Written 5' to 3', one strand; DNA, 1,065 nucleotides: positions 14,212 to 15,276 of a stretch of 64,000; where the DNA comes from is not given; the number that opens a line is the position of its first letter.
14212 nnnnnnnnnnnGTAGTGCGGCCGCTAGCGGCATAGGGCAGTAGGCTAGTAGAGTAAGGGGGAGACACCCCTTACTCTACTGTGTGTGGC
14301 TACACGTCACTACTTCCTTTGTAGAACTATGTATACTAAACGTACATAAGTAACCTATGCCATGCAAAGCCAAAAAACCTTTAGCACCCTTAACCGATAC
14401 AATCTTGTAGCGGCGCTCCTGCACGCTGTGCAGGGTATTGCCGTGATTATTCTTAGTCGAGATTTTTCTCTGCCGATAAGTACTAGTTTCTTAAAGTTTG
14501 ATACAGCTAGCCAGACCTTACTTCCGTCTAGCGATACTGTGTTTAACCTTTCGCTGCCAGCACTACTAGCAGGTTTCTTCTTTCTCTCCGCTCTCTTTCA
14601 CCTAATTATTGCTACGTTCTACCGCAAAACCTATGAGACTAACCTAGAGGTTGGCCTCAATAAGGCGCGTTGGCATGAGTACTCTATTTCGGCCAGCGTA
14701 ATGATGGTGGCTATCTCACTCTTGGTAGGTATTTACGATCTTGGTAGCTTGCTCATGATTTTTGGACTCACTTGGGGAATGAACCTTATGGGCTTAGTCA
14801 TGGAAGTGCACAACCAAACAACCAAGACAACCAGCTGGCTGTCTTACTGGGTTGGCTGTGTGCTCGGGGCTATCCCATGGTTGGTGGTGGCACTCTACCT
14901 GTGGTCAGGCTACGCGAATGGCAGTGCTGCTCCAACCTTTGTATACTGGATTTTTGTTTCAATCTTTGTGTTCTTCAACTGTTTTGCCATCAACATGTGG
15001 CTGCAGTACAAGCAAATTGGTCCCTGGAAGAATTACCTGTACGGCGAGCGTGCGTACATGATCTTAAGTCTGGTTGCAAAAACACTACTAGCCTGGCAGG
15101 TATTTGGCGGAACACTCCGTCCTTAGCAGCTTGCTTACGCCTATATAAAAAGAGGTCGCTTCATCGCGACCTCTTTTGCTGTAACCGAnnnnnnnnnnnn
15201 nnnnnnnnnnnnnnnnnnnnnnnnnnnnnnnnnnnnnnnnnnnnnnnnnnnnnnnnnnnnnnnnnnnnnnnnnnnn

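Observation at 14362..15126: Heliorhodopsin gene with no retinal-biosynthesis genes in the window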

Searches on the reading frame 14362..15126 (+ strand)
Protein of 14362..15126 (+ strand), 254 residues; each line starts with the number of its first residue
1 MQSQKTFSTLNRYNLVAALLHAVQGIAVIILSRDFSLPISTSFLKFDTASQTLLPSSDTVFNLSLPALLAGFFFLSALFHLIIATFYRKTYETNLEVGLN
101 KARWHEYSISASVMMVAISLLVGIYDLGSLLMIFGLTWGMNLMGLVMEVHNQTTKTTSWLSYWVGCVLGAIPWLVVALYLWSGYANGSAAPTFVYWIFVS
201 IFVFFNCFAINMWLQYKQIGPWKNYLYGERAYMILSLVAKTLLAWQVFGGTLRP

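Call 3: search_protein_families(library=pfam, proteins=[window:14362-15123:+], max_evalue=1)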
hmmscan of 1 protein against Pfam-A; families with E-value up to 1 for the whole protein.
window:14362-15123:+ (254 aa): 1 family
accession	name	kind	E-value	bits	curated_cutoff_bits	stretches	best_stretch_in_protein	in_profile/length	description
PF18761.7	Heliorhodopsin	-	2.5e-95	318.9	26.7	1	10-252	1-242/242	Heliorhodopsin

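Call 4: search_solved_structures(query=window:14362-15123:+, max_evalue=1, show_alignments=3)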
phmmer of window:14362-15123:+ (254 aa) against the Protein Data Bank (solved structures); distinct sequences matched with E-value up to 1: 6.
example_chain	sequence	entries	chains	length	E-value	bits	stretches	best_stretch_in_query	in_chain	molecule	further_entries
6is6_A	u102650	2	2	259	3.7e-76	259.4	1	7-254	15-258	heliorhodopsin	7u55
7clj_A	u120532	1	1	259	9e-76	258.2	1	7-254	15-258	heliorhodopsin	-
9ljj_A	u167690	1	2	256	5.2e-55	190.1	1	5-254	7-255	Heliorhodopsin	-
6su3_X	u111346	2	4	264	5.9e-55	190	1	5-254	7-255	48C12 heliorhodopsin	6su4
6uh3_A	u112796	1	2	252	2.7e-54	187.8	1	5-252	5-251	Heliorhodopsin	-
9vfc_A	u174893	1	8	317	1e-44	156.4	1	5-254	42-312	heliorhodopsin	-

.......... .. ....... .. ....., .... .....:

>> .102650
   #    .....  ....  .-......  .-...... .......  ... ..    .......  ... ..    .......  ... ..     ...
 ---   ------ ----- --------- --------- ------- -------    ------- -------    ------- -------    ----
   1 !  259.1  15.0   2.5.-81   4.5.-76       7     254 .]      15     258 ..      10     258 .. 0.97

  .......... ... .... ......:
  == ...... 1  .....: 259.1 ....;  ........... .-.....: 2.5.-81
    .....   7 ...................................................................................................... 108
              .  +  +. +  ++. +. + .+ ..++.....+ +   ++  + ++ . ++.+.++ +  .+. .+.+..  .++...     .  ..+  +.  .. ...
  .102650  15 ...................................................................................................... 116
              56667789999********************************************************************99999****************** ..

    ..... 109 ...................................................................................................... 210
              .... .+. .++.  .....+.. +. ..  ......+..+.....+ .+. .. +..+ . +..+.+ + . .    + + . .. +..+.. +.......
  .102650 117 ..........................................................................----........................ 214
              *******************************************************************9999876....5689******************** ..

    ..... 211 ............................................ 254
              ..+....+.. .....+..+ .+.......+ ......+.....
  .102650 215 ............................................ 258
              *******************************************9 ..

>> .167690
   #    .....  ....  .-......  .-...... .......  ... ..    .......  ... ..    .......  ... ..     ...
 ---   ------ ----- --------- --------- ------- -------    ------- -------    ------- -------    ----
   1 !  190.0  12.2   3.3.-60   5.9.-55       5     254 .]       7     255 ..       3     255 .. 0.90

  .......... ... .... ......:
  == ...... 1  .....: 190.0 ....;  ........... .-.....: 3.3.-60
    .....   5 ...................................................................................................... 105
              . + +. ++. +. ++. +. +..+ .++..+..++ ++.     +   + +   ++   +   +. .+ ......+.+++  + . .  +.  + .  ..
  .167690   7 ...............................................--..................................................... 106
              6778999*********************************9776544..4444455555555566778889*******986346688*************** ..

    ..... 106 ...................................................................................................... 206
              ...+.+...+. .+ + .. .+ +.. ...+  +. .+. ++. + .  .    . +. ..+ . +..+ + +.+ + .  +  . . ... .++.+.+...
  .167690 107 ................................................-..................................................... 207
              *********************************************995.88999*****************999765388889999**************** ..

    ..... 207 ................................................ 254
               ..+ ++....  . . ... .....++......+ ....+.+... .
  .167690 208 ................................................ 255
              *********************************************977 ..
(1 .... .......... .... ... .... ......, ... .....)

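Call 5: search_protein_families(library=ncbifam, proteins=[window:14362-15123:+], max_evalue=1)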
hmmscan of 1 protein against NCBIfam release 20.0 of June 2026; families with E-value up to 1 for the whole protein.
window:14362-15123:+ (254 aa): 1 family
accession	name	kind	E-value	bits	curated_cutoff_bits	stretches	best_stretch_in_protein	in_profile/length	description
NF038020.1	HeR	equivalog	3.4e-96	321.5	100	1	10-252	1-244/244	heliorhodopsin HeR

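Call 12: find_encoding_contigs(protein=window:14362-15126:+, flank=10000, max_places=10)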
Protein window:14362-15126:+ (254 aa): 1 contig read that carries it; 1 place shown.
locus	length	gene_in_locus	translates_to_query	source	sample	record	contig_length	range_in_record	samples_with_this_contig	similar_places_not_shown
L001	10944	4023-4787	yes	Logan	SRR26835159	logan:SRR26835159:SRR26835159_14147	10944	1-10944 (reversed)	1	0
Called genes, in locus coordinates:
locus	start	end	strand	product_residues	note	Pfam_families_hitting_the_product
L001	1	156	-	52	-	?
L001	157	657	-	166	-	PF00085:Thioredoxin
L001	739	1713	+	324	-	-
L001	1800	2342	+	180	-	PF04542:Sigma70_r2 (weak), PF08281:Sigma70_r4_2, PF04545:Sigma70_r4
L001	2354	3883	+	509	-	-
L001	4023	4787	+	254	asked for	PF18761:Heliorhodopsin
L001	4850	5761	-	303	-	-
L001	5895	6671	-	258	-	PF00625:Guanylate_kin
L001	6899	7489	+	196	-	PF00625:Guanylate_kin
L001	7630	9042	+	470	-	PF02012:BNR (faint), PF14870:PSII_BNR (faint), PF15902:Sortilin-Vps10 (weak)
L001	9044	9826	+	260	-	PF01551:Peptidase_M23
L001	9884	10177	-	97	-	-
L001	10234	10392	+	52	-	-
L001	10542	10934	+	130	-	PF08570:DUF1761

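Call 17: find_homologous_proteins(query=window:14362-15123:+, max_evalue=1e-30)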
Query window:14362-15123:+ (254 aa): 6514 proteins with E <= 1e-30 among 8000 candidates; the best 120 are listed.
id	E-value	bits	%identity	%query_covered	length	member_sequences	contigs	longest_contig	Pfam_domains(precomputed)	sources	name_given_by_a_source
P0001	1.6e-162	557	100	100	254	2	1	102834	PF18761.8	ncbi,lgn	-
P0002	1.7e-135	469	83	99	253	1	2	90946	PF18761.8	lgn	-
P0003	1.0e-133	463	82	99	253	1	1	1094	PF18761.8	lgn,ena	-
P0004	4.6e-133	461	82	98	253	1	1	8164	PF18761.8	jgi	jgi:hypothetical protein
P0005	2.7e-132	458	81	99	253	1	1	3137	PF18761.8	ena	-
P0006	3.8e-132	458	81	98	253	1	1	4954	PF18761.8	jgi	jgi:Heliorhodopsin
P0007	7.1e-131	454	80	99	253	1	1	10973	PF18761.8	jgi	jgi:hypothetical protein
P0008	1.3e-130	453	80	98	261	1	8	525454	PF18761.8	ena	-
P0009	5.7e-130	451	79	98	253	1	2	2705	PF18761.8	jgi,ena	-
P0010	1.2e-129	450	80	99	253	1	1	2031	PF18761.8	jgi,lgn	jgi:hypothetical protein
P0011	1.7e-129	449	79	97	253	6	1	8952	PF18761.8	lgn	-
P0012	2.5e-129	448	77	99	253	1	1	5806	PF18761.8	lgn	-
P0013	1.8e-128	446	80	97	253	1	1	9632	PF18761.8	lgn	-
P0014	1.6e-127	443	80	98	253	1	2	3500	PF18761.8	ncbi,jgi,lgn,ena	-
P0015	7.2e-127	440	78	99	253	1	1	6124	PF18761.8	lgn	-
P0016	1.4e-126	439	79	99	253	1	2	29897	PF18761.8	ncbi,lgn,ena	-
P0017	1.6e-126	439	78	99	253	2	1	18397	PF18761.8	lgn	-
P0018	1.8e-126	439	78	98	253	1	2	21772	PF18761.8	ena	-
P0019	2.5e-126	439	78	99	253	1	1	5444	PF18761.8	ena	-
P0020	6.0e-126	437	81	93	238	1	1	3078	PF18761.8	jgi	jgi:hypothetical protein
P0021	3.7e-124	432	78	98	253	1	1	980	PF18761.8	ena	-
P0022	4.2e-124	431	76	99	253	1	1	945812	PF18761.8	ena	-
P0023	3.1e-123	428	77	99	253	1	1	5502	PF18761.8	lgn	-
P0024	1.1e-122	427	73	99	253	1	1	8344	PF18761.8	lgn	-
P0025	1.2e-121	423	76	99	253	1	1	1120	PF18761.8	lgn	-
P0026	5.3e-121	421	74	98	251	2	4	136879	PF18761.8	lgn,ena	-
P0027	2.1e-120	419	75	99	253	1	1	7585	PF18761.8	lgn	-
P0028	6.2e-117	408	75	97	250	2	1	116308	PF18761.8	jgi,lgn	jgi:hypothetical protein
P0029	5.6e-116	405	77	93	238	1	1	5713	PF18761.8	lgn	-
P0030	4.9e-115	402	74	98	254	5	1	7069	PF18761.8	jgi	jgi:hypothetical protein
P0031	7.0e-115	401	71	99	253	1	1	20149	PF18761.8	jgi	jgi:hypothetical protein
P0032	5.1e-114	398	72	98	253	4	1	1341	PF18761.8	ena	-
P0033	7.8e-114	398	70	100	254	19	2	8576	PF18761.8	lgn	-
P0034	7.9e-113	394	70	98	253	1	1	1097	PF18761.8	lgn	-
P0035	1.3e-112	394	70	100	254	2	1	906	PF18761.8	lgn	-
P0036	4.6e-112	392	70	100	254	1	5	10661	PF18761.8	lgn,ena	-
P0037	5.8e-112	392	69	100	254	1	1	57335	PF18761.8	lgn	-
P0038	7.5e-112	391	71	100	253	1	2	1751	PF18761.8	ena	-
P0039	1.6e-111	390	70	98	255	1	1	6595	PF18761.8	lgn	-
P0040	2.4e-111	390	72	98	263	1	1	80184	PF18761.8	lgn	-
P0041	2.5e-111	389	70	100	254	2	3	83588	PF18761.8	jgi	jgi:hypothetical protein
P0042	2.6e-111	389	71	100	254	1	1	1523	PF18761.8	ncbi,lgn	-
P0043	2.7e-111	389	70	100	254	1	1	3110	PF18761.8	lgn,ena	-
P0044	3.3e-111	389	69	100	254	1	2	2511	PF18761.8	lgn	-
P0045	4.7e-111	389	71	98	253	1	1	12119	PF18761.8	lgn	-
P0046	4.9e-111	389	70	99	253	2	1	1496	PF18761.8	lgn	-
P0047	4.9e-111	389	67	100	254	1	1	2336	PF18761.8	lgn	-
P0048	7.2e-111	388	70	98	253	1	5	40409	PF18761.8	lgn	-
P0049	1.1e-110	387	72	100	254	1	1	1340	PF18761.8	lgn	-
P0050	1.2e-110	387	69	99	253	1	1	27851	PF18761.8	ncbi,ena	-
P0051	1.9e-110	387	70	100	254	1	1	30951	PF18761.8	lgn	-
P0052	2.0e-110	387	68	100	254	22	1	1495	PF18761.8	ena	-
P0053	2.3e-110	386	70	100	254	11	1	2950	PF18761.8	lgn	-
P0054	2.5e-110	386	70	100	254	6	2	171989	PF18761.8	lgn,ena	-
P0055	2.6e-110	386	70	98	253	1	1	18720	PF18761.8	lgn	-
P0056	3.5e-110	386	70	100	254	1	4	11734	PF18761.8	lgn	-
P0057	4.0e-110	386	71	98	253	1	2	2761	PF18761.8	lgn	-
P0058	4.2e-110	385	70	100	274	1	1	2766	PF18761.8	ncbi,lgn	-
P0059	4.4e-110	385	70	100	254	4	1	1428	PF18761.8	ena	-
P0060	4.7e-110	385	69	100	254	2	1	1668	PF18761.8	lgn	-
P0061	4.8e-110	385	69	100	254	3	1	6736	PF18761.8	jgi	-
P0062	4.9e-110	385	70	98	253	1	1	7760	PF18761.8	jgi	jgi:hypothetical protein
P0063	4.9e-110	385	72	96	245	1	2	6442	PF18761.8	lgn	-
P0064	6.2e-110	385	69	100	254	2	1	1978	PF18761.8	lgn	-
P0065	6.3e-110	385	70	97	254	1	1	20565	PF18761.8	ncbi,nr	ncbi:heliorhodopsin HeR [Candidatus Saccharibacteria bacterium]|nr:heliorhodopsin HeR [Candidatus Sa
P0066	6.4e-110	385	69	100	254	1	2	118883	PF18761.8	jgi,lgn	jgi:hypothetical protein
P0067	7.7e-110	385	67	100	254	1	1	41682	PF18761.8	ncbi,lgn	-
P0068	8.2e-110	385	69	100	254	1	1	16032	PF18761.8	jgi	jgi:hypothetical protein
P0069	1.1e-109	384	69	100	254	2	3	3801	PF18761.8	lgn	-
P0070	1.1e-109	384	69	100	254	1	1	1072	PF18761.8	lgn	-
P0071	1.2e-109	384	70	96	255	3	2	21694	PF18761.8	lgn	-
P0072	1.2e-109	384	71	98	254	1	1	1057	PF18761.8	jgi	jgi:hypothetical protein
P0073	1.3e-109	384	69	99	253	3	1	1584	PF18761.8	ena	-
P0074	1.3e-109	384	68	100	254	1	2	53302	PF18761.8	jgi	-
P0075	1.4e-109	384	68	100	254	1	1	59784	PF18761.8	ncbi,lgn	-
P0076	1.6e-109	384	70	100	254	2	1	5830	PF18761.8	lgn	-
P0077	1.8e-109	383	69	100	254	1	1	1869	PF18761.8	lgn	-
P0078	2.0e-109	383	70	100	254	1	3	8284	PF18761.8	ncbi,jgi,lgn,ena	-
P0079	2.3e-109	383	68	100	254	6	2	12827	PF18761.8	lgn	-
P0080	2.3e-109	383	69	98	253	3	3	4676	PF18761.8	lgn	-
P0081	2.4e-109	383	69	100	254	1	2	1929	PF18761.8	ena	-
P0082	2.4e-109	383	71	98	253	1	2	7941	PF18761.8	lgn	-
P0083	2.6e-109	383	68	100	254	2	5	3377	PF18761.8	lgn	-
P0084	3.0e-109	383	67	99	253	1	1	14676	PF18761.8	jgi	jgi:Heliorhodopsin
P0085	3.2e-109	383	69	100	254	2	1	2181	PF18761.8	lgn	-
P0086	3.6e-109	382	69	100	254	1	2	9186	PF18761.8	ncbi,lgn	-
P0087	3.8e-109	382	70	100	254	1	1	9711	PF18761.8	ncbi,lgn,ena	ncbi:MAG: heliorhodopsin HeR [Candidatus Saccharibacteria bacterium]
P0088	3.8e-109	382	69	98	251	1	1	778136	PF18761.8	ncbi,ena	-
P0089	4.0e-109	382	68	100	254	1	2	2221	PF18761.8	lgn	-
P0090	4.0e-109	382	67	100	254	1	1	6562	PF18761.8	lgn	-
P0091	5.2e-109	382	67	100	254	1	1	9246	PF18761.8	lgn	-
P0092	5.7e-109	382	68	100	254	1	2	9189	PF18761.8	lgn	-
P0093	7.1e-109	381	69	100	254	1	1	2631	PF18761.8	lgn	-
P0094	7.2e-109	381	67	99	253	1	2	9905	PF18761.8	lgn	-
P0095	8.1e-109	381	69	100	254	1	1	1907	PF18761.8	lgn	-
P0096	8.7e-109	381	66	100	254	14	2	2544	PF18761.8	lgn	-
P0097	8.9e-109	381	70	100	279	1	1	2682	PF18761.8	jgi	jgi:hypothetical protein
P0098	9.4e-109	381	67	100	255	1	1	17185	PF18761.8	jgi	jgi:hypothetical protein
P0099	1.0e-108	381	69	100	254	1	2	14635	PF18761.8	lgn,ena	-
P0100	1.1e-108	381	67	100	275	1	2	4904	PF18761.8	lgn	-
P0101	1.5e-108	380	68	100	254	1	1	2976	PF18761.8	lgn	-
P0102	1.7e-108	380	67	100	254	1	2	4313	PF18761.8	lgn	-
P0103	1.7e-108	380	67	100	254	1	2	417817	PF18761.8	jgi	jgi:hypothetical protein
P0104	1.7e-108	380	69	100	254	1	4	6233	PF18761.8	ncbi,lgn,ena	-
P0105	2.1e-108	380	69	98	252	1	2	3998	PF18761.8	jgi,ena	-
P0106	2.2e-108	380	69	100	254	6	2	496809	PF18761.8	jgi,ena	-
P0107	2.3e-108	380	70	97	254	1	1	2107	PF18761.8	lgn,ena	-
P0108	2.4e-108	380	74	93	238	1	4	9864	PF18761.8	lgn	-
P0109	2.6e-108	380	67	100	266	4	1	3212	PF18761.8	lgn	-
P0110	2.8e-108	379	69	100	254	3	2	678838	PF18761.8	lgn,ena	-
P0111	3.1e-108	379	69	100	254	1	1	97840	PF18761.8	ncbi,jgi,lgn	-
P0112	3.2e-108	379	69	100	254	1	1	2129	PF18761.8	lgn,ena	-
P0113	3.2e-108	379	68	100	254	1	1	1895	PF18761.8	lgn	-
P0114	3.5e-108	379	67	100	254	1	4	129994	PF18761.8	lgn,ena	-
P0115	3.6e-108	379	67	98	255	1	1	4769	PF18761.8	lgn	-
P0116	3.7e-108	379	68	98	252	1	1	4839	PF18761.8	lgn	-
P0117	3.8e-108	379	69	100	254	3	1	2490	PF18761.8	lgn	-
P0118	4.0e-108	379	68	100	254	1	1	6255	PF18761.8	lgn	-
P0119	4.0e-108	379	69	100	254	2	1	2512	PF18761.8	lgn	-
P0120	4.2e-108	379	75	88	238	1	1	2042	PF18761.8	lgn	-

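Call 18: find_related_loci(query=window:14362-15123:+, collection=genome_contigs, flank=6000)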
Query window:14362-15123:+ (254 aa) in genome_contigs; peptide patterns used: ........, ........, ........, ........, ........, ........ (x = any residue, [..] = any of these).
332 stretches matched a pattern; 99 encode a relative of the query (tblastn E <= 1e-3); the best 80 are kept; 80 distinct loci.
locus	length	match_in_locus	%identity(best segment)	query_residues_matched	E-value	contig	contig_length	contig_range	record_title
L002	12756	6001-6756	80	3-254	2e-138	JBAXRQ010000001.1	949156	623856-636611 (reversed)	MAG: bacterium isolate ELA587 MAG587_1, whole genome shotgun sequence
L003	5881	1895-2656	72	1-254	1e-123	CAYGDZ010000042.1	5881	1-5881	MAG TPA_asm: uncultured Candidatus Saccharibacteria bacterium isolate ERP113451_co3_69 genome assembly, contig: NODE_129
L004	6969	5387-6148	70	1-254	6e-119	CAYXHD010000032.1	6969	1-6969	MAG TPA_asm: uncultured Candidatus Saccharibacteria bacterium isolate SRP286056_co1_468 genome assembly, contig: NODE_14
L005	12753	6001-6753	70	1-251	4e-119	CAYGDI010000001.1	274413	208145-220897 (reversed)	MAG TPA_asm: uncultured Candidatus Saccharibacteria bacterium isolate ERP113451_co1_239 genome assembly, contig: NODE_5_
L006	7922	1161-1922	70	1-254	6e-118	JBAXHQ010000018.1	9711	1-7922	MAG: Candidatus Saccharibacteria bacterium isolate ELA327 MAG327_18, whole genome shotgun sequence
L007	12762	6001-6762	69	1-254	7e-118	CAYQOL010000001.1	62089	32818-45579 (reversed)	MAG TPA_asm: uncultured Candidatus Saccharimonas sp. isolate SRP192927_co1_980 genome assembly, contig: NODE_572_length_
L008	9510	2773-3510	70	9-254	3e-117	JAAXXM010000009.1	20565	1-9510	MAG: Candidatus Saccharibacteria bacterium isolate W9_Combined_metabat2_110 W9_Combined_metabat2_110_NODE_1389, whole ge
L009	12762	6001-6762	69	1-254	1e-116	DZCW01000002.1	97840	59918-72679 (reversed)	MAG TPA_asm: Candidatus Saccharimonas sp. isolate SulCav_PC08_64_41_18 SulCav_PC08-64_37_length_97840_cov_11.412507, who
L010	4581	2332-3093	69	1-254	3e-116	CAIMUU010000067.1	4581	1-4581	uncultured bacterium isolate Loclat_bin-01141 genome assembly, contig: bin-01141:067/111, whole genome shotgun sequence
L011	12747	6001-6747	69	6-254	1e-114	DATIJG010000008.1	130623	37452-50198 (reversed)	MAG TPA_asm: Candidatus Saccharimonadales bacterium isolate SMAG_U15685 k141_276079, whole genome shotgun sequence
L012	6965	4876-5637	67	1-254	1e-113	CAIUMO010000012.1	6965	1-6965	uncultured bacterium isolate Ki1-2-7m_bin-647 genome assembly, contig: bin-647:12/29, whole genome shotgun sequence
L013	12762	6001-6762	66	1-254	1e-113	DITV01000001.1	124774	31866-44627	MAG TPA_asm: Candidatus Saccharibacteria bacterium UBA6175 UBA6175_contig_70910, whole genome shotgun sequence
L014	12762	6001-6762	67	1-254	2e-113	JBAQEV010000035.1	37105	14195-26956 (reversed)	MAG: Candidatus Saccharimonadales bacterium isolate MFD12003_ilm_asm_bin72 k127_143279, whole genome shotgun sequence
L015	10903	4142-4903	66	1-254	1e-112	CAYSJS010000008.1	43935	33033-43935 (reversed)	MAG TPA_asm: uncultured Candidatus Saccharibacteria bacterium isolate SRP135725_co1_201 genome assembly, contig: NODE_71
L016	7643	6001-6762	67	1-254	7e-113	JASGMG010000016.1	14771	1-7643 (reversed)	MAG: Patescibacteria group bacterium isolate DJKA123_ANT-F21_bin.43 scaffold_1492, whole genome shotgun sequence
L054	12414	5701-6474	45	2-252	7e-68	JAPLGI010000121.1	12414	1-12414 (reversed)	MAG: Caldiserica bacterium isolate LacPavin_0920_SED1_MAG_59_17 LacPavin_0920_SED1_scaffold_706216, whole genome shotgun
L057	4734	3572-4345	45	2-252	1e-66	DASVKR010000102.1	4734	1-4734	MAG TPA_asm: Candidatus Cryosericum sp. isolate SMAG_U3051 k141_693307, whole genome shotgun sequence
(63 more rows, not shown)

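Call 32: search_protein_families(library=pfam, alignment_id=A1, max_evalue=0.0001)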
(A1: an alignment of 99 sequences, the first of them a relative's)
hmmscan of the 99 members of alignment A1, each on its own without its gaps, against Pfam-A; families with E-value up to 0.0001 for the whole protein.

A. member 1, L002:2292-4244:- (651 aa): 2 families
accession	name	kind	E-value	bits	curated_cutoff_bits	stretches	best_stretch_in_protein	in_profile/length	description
PF01326.24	PPDK_N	-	5.6e-32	111.7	27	2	72-174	100-218/328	Pyruvate phosphate dikinase, AMP/ATP-binding domain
PF00391.29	PEP-utilizers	-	3.8e-17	62.1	23.1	1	571-637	4-72/72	PEP-utilising enzyme, mobile domain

B. families by the number of members that match (of 99 scanned): 106 families (the first 25 are shown)
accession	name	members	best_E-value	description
PF00005.33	ABC_tran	5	1.1e-33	ABC transporter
PF02463.25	SMC_N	5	2.3e-08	RecF/RecN/SMC N terminal domain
PF00664.28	ABC_membrane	4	2.3e-61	ABC transporter transmembrane region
PF07883.17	Cupin_2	4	2.4e-15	Cupin domain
PF07884.19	VKOR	3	2.5e-26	Vitamin K epoxide reductase family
PF12146.15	Hydrolase_4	3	2.9e-14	Serine aminopeptidase, S33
PF06966.17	DUF1295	2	2.1e-61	Protein of unknown function (DUF1295)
PF02773.21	S-AdoMet_synt_C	2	1.9e-51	S-adenosylmethionine synthetase, C-terminal domain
PF02772.21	S-AdoMet_synt_M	2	2.2e-36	S-adenosylmethionine synthetase, central domain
PF03583.20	LIP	2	4.7e-34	Secretory lipase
PF00438.25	S-AdoMet_synt_N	2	2.1e-29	S-adenosylmethionine synthetase, N-terminal domain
PF00326.27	Peptidase_S9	2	3.5e-08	Prolyl oligopeptidase family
PF01921.24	tRNA-synt_1f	1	4e-101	tRNA synthetases class I (K)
PF13561.12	adh_short_C2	1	5.2e-63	Enoyl-(Acyl carrier protein) reductase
PF00106.31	adh_short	1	2.4e-55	short chain dehydrogenase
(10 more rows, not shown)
